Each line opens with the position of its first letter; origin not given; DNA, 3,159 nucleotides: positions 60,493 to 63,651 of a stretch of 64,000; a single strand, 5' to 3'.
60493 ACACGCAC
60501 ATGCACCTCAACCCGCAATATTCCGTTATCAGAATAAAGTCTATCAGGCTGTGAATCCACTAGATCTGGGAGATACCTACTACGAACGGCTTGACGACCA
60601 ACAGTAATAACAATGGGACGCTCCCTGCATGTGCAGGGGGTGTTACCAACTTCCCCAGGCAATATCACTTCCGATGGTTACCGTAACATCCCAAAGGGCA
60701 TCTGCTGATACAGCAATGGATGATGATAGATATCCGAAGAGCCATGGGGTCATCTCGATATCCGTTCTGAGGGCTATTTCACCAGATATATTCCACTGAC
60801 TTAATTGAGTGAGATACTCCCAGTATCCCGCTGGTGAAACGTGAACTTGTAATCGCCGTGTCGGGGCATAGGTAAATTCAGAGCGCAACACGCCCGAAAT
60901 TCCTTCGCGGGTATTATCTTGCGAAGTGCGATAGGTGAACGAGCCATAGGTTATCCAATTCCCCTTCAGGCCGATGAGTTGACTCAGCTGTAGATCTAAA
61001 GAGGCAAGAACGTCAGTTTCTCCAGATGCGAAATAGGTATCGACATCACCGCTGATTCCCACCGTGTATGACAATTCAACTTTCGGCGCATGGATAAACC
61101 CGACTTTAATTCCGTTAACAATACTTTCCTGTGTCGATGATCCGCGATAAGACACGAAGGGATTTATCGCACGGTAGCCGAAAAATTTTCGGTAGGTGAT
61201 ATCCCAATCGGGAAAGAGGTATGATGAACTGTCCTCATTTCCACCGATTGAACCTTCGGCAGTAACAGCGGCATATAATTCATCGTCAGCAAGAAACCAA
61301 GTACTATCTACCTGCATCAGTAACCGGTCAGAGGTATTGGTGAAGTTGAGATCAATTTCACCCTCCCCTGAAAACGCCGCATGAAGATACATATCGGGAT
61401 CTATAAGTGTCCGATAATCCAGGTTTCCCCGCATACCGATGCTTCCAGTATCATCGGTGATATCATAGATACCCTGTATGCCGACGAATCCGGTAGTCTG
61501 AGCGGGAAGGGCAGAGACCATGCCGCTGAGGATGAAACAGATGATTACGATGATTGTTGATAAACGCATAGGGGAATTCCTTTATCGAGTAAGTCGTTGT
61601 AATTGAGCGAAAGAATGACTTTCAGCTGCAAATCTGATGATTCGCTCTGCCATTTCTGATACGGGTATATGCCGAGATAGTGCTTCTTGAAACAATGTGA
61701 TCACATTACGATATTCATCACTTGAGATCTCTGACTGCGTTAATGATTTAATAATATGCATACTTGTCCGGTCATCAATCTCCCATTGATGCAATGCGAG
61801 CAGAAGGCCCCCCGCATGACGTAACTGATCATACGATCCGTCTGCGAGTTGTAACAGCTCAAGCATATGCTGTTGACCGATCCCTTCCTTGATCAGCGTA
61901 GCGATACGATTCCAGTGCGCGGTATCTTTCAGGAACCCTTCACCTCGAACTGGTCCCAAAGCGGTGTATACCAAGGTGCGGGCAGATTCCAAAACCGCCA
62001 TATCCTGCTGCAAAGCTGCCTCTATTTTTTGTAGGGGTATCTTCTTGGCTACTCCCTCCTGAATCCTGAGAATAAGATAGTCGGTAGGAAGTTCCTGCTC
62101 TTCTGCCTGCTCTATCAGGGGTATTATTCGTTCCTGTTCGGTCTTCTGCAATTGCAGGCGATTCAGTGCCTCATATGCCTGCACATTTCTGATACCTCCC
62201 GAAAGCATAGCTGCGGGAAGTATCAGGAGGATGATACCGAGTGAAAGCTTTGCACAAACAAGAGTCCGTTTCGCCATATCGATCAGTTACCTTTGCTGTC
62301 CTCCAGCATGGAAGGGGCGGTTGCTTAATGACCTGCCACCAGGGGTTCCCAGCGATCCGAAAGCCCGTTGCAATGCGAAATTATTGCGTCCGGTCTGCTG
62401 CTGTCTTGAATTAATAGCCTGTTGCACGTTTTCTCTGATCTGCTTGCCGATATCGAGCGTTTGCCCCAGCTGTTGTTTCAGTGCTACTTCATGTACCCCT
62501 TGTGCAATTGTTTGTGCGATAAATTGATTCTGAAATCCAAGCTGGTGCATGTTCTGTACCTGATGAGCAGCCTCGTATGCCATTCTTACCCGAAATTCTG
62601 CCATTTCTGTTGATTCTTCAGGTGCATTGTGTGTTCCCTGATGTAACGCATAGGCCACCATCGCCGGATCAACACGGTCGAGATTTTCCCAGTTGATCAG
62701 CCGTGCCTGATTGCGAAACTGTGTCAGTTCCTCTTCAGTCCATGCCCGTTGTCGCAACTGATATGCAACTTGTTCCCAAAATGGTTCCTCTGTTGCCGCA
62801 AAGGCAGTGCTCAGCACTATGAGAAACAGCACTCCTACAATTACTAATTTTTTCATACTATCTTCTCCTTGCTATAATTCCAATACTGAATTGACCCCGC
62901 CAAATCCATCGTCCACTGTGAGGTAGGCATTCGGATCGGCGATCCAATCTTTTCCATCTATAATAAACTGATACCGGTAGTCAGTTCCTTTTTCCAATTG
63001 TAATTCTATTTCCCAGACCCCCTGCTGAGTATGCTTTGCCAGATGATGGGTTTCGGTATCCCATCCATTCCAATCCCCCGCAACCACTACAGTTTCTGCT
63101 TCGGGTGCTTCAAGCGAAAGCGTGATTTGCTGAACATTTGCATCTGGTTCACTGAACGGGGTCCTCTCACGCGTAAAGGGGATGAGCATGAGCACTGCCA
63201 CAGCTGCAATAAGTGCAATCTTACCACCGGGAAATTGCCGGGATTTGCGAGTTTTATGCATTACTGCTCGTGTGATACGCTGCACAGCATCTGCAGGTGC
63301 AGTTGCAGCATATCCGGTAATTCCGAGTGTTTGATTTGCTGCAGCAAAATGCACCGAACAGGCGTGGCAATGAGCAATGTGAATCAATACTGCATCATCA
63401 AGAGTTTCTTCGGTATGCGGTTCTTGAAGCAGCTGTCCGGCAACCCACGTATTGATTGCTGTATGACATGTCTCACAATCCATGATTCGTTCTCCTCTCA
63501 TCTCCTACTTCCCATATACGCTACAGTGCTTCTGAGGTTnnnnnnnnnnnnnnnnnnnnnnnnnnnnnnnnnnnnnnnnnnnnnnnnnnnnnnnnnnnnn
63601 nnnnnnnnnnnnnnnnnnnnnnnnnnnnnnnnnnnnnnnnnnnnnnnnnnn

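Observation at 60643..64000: ECF sigma / anti-sigma operon with an extracytoplasmic glycogen-binding sensor and three unknown envelope proteins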

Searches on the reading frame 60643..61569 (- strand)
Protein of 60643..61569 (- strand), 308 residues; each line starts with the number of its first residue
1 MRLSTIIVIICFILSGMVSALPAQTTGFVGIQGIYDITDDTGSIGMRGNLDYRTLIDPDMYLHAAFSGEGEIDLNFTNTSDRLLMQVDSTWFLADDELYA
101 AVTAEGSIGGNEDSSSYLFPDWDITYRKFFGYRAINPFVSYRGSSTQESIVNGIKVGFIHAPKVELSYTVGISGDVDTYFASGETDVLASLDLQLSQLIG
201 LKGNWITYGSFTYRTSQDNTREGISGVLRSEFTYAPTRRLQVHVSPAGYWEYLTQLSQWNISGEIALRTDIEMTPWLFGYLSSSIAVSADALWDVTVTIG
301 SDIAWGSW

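Call 3: search_protein_families(library=pfam, proteins=[window:60643-61569:-], max_evalue=1)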
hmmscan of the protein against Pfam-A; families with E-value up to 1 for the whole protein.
window:60643-61569:- (308 aa): 1 family
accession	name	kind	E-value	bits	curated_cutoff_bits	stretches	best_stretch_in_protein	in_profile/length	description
PF21940.1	Pfc11_Rna14-15-ID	-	0.22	11.9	27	1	171-197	81-107/111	Pfc11 Rna14/15 interacting domain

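Call 4: search_protein_families(library=ncbifam, proteins=[window:60643-61569:-], max_evalue=1)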
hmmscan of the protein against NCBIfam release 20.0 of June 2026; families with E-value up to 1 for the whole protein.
window:60643-61569:- (308 aa): 0 families

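Call 34: find_homologous_proteins(query=window:60643-61569:-)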
Query window:60643-61569:- (308 aa): 3 proteins with E <= 0.001 among 2354 candidates.
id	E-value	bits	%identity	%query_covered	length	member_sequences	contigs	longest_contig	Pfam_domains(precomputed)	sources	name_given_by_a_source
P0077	6.2e-202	688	100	100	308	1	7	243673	-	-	-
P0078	5.6e-146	504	70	100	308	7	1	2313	-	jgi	jgi:hypothetical protein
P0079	3.6e-40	156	34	86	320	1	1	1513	-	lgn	-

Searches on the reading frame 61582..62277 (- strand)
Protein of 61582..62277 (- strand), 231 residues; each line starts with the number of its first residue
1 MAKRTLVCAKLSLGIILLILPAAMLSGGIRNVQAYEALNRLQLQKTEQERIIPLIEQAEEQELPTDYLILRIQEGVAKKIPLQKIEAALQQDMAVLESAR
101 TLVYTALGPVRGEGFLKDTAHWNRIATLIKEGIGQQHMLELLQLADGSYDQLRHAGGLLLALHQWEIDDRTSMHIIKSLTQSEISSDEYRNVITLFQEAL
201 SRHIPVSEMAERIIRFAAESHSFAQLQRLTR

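Call 3: search_protein_families(library=pfam, proteins=[window:61582-62277:-], max_evalue=1)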
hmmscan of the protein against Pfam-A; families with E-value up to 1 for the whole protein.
window:61582-62277:- (231 aa): 0 families

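Call 4: search_protein_families(library=ncbifam, proteins=[window:61582-62277:-], max_evalue=1)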
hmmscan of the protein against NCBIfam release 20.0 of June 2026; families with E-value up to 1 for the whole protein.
window:61582-62277:- (231 aa): 1 family
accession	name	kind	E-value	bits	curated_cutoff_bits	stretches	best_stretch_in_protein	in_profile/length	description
TIGR03533.1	L3_gln_methyl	equivalog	0.022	14.1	229.7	0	34-70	47-83/284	50S ribosomal protein L3 N(5)-glutamine methyltransferase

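Call 35: find_homologous_proteins(query=window:61582-62277:-)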
Query window:61582-62277:- (231 aa): 2 proteins with E <= 0.001 among 908 candidates.
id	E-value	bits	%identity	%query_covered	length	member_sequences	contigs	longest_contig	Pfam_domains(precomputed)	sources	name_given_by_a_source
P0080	4.6e-141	485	100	100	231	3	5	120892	-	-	-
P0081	6.7e-95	335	71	100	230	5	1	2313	-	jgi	jgi:hypothetical protein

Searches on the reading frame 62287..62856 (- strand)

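Call 3: search_protein_families(library=pfam, proteins=[window:62287-62856:-], max_evalue=1)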
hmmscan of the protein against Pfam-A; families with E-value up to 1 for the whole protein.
window:62287-62856:- (189 aa): 2 families
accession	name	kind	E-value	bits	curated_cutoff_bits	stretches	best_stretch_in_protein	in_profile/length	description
PF11169.13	DUF2956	-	0.11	13.1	25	1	93-154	8-68/102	Protein of unknown function (DUF2956)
PF14839.11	DOR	-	0.14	12.5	25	1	57-160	99-188/215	DOR family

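Call 4: search_protein_families(library=ncbifam, proteins=[window:62287-62856:-], max_evalue=1)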
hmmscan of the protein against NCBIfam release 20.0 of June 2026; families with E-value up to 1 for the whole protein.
window:62287-62856:- (189 aa): 2 families
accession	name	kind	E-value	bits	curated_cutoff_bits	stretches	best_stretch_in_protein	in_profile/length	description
TIGR04383.1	acidic_w_LPXTA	equivalog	0.015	14.6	50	1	1-135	1-74/320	processed acidic surface protein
NF053634.1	MonDNAglycDR2438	equivalog_domain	0.061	12.9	400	1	22-108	17-97/219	monofunctional DNA glycosylase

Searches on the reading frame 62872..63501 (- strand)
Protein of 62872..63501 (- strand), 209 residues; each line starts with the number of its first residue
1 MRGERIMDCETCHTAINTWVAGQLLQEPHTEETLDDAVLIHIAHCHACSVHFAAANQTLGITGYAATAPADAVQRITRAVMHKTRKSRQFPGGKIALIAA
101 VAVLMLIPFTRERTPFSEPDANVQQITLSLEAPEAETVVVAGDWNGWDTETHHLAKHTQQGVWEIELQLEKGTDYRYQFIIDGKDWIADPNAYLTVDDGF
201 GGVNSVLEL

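Call 3: search_protein_families(library=pfam, proteins=[window:62872-63501:-], max_evalue=1)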
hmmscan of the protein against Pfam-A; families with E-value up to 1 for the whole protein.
window:62872-63501:- (209 aa): 5 families
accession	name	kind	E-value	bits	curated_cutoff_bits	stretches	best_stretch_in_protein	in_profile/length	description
PF02922.24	CBM_48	-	4.3e-12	46.6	22.4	1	122-192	10-83/83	Carbohydrate-binding module 48 (Isoamylase N-terminal domain)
PF16561.11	AMPK1_CBM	-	2.3e-09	37.8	26.8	1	134-208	10-78/85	Glycogen recognition site of AMP-activated protein kinase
PF00686.25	CBM_20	-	0.0035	17.5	23.3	1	141-197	21-88/97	Starch binding domain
PF03372.29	Exo_endo_phos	-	0.056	13.6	24.5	1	83-156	115-168/225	Endonuclease/Exonuclease/phosphatase family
PF22058.2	X25_BaPul_like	-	0.15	12.6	27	1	141-183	15-54/87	Pullulanase X25 domain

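Call 4: search_protein_families(library=ncbifam, proteins=[window:62872-63501:-], max_evalue=1)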
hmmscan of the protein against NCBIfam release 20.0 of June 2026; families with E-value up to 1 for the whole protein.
window:62872-63501:- (209 aa): 11 families
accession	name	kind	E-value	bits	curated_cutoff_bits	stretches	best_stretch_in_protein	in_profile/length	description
NF008967.0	PRK12313.1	equivalog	2.2e-10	39.5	577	1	123-185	37-99/633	1,4-alpha-glucan branching protein GlgB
NF003811.1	PRK05402.1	equivalog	5.8e-10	38.3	741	1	122-192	27-101/619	1,4-alpha-glucan branching protein GlgB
NF009221.0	PRK12568.1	equivalog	3.6e-08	31.9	1270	1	122-184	151-214/745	1,4-alpha-glucan branching enzyme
TIGR01515.1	branching_enzym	equivalog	1.1e-07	30.8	463.95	1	124-182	28-88/607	1,4-alpha-glucan branching enzyme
NF011293.0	PRK14705.1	equivalog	1.9e-06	25.8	2376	1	121-193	635-710/1224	1,4-alpha-glucan branching enzyme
NF052375.1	antisigma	equivalog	0.00059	19.9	100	1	38-142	18-133/217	anti-sigma factor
NF011294.0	PRK14706.1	equivalog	0.0047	15.2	1284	1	121-181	38-96/642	1,4-alpha-glucan branching enzyme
TIGR02402.1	trehalose_TreZ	equivalog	0.027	12.7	538.8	1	132-197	7-66/545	malto-oligosyltrehalose trehalohydrolase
TIGR04315.1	octaheme_Shew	subfamily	0.043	12.8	375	1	4-53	185-233/440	tetrathionate reductase family octaheme c-type cytochrome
NF003842.0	PRK05421.1-4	equivalog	0.075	12.4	144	1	24-160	65-201/259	endonuclease/exonuclease/phosphatase family protein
TIGR02104.1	pulA_typeI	equivalog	0.15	10.1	504.5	1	124-185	19-83/605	type I pullulanase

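Call 6: find_homologous_proteins(query=window:62872-63501:-)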
Query window:62872-63501:- (209 aa): 76 proteins with E <= 0.001 among 489 candidates.
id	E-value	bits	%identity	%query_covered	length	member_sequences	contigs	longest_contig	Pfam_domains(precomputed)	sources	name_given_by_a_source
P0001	9.1e-134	461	100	97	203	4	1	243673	PF02922.25,PF16561.12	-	-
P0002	8.9e-93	328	74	97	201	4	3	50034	PF02922.25,PF16561.12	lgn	-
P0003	1.7e-45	173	42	97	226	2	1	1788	PF02922.25,PF16561.12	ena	-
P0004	2.5e-43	166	42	97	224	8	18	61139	PF02922.25,PF16561.12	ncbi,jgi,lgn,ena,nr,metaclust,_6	ncbi:MAG: isoamylase early set domain-containing protein [Sphaerochaetaceae bacterium]|jgi:hypotheti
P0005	6.1e-40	155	38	97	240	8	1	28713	PF02922.25,PF16561.12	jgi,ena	-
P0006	2.4e-38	150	36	97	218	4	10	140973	PF02922.25,PF16561.12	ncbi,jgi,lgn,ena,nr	ncbi:MAG: isoamylase early set domain-containing protein [Sphaerochaetaceae bacterium]|jgi:hypotheti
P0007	4.2e-31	126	38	97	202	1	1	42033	PF02922.25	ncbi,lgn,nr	ncbi:MAG: isoamylase early set domain-containing protein [Spirochaetales bacterium]|nr:isoamylase ea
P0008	1.3e-29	121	44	81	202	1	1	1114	PF02922.25,PF16561.12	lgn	-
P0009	4.7e-29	119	37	97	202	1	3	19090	PF02922.25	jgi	jgi:hypothetical protein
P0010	2.1e-28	117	36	85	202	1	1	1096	PF02922.25,PF16561.12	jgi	-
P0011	6.7e-28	116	40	81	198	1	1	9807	PF02922.25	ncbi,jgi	-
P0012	2.9e-27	114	38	81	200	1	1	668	PF02922.25,PF16561.12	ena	-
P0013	8.7e-27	112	35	81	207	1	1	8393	PF02922.25,PF16561.12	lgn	-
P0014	1.3e-25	108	57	40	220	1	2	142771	PF02922.25,PF16561.12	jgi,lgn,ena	-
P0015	1.8e-25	108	37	81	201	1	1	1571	PF02922.25,PF16561.12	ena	-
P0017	6.1e-24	103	55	40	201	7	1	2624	PF02922.25,PF16561.12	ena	-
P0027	1.0e-16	79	45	42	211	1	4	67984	PF02922.25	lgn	-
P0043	3.7e-11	61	44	40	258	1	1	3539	PF16561.12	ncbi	-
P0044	4.3e-11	61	40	40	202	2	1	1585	PF02922.25,PF16561.12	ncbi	-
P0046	5.6e-11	60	35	73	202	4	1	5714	PF02922.25,PF16561.12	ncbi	-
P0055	2.4e-10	58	43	52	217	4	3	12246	PF02922.25,PF16561.12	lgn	-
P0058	3.9e-10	58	38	53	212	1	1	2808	PF02922.25,PF16561.12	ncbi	-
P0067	4.4e-9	54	43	39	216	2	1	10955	PF02922.25,PF16561.12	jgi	jgi:AMP-activated protein kinase-like protein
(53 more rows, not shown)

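Call 45: find_encoding_contigs(protein=P0014, flank=6000, max_places=2)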
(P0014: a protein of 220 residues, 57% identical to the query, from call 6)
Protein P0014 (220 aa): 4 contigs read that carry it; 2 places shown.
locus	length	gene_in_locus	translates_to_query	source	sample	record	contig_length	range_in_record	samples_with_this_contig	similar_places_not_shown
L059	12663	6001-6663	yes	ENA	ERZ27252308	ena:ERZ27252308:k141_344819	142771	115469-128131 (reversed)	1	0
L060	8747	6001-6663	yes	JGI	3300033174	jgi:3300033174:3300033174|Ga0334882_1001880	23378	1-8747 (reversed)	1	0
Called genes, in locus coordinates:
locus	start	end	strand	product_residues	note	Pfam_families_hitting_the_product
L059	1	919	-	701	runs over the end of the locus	PF07889:DUF1664 (faint), PF00672:HAMP, PF00015:MCPsignal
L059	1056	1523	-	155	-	PF00111:Fer2, PF01799:Fer2_2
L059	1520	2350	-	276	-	PF00941:FAD_binding_5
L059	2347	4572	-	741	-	PF01315:Ald_Xan_dh_C, PF02738:MoCoBD_1, PF20256:MoCoBD_2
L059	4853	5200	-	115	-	-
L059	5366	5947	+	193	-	PF07638:Sigma70_ECF (faint), PF04542:Sigma70_r2, PF08281:Sigma70_r4_2, PF04545:Sigma70_r4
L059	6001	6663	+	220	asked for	PF02922:CBM_48, PF16561:AMPK1_CBM (weak)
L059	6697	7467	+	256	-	-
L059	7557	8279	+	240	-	-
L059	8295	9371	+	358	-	-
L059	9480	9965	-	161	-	PF00210:Ferritin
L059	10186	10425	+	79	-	-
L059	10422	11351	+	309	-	PF00571:CBS, PF13581:HATPase_c_2 (weak)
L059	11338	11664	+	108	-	PF07085:DRTGG (weak)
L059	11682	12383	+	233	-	PF02811:PHP, PF13263:PHP_C (weak)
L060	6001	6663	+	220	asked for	PF02922:CBM_48, PF16561:AMPK1_CBM (weak)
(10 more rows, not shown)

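Call 46: find_encoding_contigs(protein=P0027, flank=6000, max_places=2)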
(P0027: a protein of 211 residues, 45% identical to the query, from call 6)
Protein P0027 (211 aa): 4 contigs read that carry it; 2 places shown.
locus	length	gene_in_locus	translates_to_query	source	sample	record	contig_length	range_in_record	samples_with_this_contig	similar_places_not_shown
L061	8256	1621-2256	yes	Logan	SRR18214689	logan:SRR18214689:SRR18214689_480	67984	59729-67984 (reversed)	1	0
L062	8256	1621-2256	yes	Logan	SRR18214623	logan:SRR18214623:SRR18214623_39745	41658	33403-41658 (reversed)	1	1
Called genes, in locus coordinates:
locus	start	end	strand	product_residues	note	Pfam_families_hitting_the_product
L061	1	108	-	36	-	?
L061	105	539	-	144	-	PF01047:MarR, PF12802:MarR_2 (weak)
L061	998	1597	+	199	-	PF04542:Sigma70_r2, PF08281:Sigma70_r4_2, PF04545:Sigma70_r4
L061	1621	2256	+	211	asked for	PF02922:CBM_48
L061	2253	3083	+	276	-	-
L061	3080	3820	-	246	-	PF13555:AAA_29 (weak), PF00005:ABC_tran, PF13304:AAA_21 (faint)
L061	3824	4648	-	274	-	PF00005:ABC_tran, PF13304:AAA_21 (faint), PF12399:BCA_ABC_TP_C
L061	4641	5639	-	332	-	PF02653:BPD_transp_2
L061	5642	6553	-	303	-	PF02653:BPD_transp_2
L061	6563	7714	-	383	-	PF13433:Peripla_BP_5, PF13458:Peripla_BP_6, PF01094:ANF_receptor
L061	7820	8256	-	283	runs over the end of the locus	PF00528:BPD_transp_1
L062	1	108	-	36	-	?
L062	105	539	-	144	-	PF01047:MarR, PF12802:MarR_2 (weak)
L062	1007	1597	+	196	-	PF04542:Sigma70_r2, PF08281:Sigma70_r4_2, PF04545:Sigma70_r4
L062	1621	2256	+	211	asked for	PF02922:CBM_48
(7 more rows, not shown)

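Call 50: find_encoding_contigs(protein=P0067, flank=5000, max_places=1)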
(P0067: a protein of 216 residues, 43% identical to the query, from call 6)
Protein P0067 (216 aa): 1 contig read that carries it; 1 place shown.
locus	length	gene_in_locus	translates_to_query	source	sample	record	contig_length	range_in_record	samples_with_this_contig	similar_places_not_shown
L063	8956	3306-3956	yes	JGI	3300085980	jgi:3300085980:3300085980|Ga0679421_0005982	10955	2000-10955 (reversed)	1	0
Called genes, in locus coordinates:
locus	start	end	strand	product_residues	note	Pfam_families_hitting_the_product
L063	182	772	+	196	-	PF13180:PDZ_2, PF14685:PDZ_Tricorn (faint), PF00595:PDZ, PF13180:PDZ_2, PF17820:PDZ_6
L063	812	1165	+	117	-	-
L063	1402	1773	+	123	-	PF05239:PRC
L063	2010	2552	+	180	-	PF05638:T6SS_HCP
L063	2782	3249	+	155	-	-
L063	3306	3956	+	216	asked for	PF02922:CBM_48 (weak), PF16561:AMPK1_CBM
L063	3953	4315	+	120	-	-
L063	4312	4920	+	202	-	PF04542:Sigma70_r2, PF08281:Sigma70_r4_2, PF04545:Sigma70_r4 (weak)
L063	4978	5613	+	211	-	-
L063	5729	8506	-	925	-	PF25778:DUF7948, PF06739:SBBP, PF25564:DUF7933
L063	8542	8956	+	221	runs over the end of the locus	PF00072:Response_reg, PF00196:GerE, PF08281:Sigma70_r4_2 (weak)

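Call 51: find_encoding_contigs(protein=P0055, flank=5000, max_places=1)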
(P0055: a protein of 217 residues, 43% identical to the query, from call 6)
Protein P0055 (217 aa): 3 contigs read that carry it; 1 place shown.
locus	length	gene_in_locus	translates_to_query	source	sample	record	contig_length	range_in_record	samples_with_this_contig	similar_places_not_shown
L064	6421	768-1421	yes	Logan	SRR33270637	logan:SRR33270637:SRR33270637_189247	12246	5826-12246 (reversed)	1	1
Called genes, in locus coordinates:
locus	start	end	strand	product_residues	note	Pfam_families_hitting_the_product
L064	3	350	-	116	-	?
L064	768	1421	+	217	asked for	PF02922:CBM_48 (weak), PF16561:AMPK1_CBM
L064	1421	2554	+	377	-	PF16561:AMPK1_CBM (weak)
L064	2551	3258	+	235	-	PF04542:Sigma70_r2, PF08281:Sigma70_r4_2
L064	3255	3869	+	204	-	-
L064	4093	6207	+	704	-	PF00069:Pkinase, PF07714:PK_Tyr_Ser-Thr, PF03109:ABC1 (weak), PF14531:Kinase-like, PF13414:TPR_11 (faint), PF13424:TPR_12 (faint), PF13432:TPR_16 (faint), PF14559:TPR_19 (weak), +5 more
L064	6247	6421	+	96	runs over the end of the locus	PF14026:SCO4226-like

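Call 96: list_cluster_members(proteins=[P0044, P0046, P0058, P0043, P0011, P0014, P0027, P0017, P0067, P0055])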
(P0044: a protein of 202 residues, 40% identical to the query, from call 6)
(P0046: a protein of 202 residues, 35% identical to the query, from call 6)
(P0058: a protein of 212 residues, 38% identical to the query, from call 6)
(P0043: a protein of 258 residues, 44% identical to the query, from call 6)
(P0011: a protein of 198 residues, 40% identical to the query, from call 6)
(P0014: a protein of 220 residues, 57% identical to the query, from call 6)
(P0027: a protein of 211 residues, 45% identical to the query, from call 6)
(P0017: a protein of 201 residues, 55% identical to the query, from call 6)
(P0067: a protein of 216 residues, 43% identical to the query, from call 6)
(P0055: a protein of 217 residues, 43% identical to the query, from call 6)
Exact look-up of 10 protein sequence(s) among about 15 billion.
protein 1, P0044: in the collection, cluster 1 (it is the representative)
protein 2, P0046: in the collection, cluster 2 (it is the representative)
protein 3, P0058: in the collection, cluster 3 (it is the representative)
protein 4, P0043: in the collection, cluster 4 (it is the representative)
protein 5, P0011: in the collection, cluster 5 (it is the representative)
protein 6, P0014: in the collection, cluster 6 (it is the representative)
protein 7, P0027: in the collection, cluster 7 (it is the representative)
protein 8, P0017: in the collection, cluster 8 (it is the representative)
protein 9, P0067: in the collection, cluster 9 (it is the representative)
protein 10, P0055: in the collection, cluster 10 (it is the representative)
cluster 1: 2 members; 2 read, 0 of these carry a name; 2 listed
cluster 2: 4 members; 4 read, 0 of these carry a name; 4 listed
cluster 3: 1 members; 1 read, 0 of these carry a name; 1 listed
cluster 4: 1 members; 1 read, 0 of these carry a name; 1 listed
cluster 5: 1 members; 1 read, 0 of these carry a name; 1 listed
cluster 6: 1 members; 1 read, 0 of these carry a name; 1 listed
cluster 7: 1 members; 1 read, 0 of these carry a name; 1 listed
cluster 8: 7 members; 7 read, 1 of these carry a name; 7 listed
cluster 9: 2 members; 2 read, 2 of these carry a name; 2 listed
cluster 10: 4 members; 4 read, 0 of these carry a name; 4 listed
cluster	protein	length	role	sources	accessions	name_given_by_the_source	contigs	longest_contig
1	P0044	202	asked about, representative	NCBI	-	-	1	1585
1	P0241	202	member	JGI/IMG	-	-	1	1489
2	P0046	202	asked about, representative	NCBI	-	-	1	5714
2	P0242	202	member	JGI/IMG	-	-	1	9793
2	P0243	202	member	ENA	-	-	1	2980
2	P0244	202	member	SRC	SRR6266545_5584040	-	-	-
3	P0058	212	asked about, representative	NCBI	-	-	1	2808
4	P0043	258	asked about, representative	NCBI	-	-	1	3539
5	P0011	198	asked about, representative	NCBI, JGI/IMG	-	-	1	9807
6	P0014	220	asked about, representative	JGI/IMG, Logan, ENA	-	-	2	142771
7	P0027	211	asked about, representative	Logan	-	-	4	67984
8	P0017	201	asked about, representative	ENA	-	-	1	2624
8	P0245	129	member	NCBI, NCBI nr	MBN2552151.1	MAG: isoamylase early set domain-containing protein, partial [Spirochaetales bacterium] | isoamylase early set domain-containing protein [Spirochaetales bacterium]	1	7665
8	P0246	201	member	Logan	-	-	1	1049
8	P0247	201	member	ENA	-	-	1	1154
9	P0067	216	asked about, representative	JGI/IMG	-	AMP-activated protein kinase-like protein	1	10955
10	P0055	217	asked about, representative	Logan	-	-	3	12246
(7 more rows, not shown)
